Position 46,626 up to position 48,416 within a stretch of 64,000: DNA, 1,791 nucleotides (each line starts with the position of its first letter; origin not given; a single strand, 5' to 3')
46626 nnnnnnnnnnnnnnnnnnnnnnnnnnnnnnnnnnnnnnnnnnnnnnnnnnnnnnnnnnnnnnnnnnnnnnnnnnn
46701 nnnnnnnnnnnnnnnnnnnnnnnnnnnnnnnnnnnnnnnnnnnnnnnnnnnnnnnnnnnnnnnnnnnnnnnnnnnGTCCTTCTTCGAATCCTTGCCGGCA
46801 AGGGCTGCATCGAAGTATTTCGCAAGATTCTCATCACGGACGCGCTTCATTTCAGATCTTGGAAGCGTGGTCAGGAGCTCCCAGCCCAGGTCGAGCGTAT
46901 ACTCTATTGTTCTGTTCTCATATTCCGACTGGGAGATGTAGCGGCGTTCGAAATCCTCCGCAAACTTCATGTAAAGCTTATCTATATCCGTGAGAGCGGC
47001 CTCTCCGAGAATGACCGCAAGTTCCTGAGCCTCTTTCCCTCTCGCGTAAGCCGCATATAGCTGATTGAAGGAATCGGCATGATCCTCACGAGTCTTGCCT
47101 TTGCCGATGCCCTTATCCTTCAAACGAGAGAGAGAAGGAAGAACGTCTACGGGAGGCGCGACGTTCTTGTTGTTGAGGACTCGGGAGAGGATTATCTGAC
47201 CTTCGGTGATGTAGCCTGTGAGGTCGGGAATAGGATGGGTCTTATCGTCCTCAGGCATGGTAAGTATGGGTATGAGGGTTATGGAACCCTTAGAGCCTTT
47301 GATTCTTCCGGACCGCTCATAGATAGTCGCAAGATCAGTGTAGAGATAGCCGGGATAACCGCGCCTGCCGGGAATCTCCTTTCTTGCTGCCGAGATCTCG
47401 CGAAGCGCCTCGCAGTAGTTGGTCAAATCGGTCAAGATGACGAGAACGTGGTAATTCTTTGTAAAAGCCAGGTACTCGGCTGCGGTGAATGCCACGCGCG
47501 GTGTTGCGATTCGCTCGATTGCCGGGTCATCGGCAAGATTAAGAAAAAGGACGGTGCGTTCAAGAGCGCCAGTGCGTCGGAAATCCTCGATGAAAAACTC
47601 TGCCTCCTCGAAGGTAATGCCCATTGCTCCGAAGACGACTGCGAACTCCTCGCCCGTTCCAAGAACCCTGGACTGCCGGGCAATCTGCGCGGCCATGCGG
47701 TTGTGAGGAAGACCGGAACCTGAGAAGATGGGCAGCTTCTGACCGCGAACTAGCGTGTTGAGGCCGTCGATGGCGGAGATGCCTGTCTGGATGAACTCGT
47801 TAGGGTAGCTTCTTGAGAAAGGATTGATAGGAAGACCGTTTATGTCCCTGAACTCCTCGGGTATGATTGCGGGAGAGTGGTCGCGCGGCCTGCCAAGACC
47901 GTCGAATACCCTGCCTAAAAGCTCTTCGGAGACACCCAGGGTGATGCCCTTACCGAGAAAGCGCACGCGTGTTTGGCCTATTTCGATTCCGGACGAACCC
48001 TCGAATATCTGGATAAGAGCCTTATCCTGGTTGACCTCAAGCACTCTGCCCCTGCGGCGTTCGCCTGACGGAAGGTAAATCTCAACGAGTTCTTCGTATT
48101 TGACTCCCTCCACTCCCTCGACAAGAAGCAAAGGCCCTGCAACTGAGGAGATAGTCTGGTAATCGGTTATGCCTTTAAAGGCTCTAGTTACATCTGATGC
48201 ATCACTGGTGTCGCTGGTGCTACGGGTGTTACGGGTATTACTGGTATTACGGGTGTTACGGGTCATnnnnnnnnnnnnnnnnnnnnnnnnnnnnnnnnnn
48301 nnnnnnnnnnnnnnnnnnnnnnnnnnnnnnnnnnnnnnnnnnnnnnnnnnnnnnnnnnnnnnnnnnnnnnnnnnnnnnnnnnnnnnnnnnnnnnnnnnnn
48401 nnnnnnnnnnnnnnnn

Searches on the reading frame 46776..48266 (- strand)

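Call 51: search_protein_families(library=pfam, proteins=[window:46776-48266:-], max_evalue=0.00001)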
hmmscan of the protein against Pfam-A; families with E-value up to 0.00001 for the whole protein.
window:46776-48266:- (497 aa): 3 families
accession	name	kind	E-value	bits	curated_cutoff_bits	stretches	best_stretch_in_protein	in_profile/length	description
PF00006.31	ATP-synt_ab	-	2.1e-78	263.2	29.5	1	162-380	1-213/213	ATP synthase alpha/beta family, nucleotide-binding domain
PF22919.1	ATP-synt_VA_C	-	5e-32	110.4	24.7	1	385-484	1-100/101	C-terminal domain of V and A type ATP synthase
PF02874.29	ATP-synt_ab_N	-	5e-13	49.8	20.9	1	39-105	1-69/69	ATP synthase alpha/beta family, beta-barrel domain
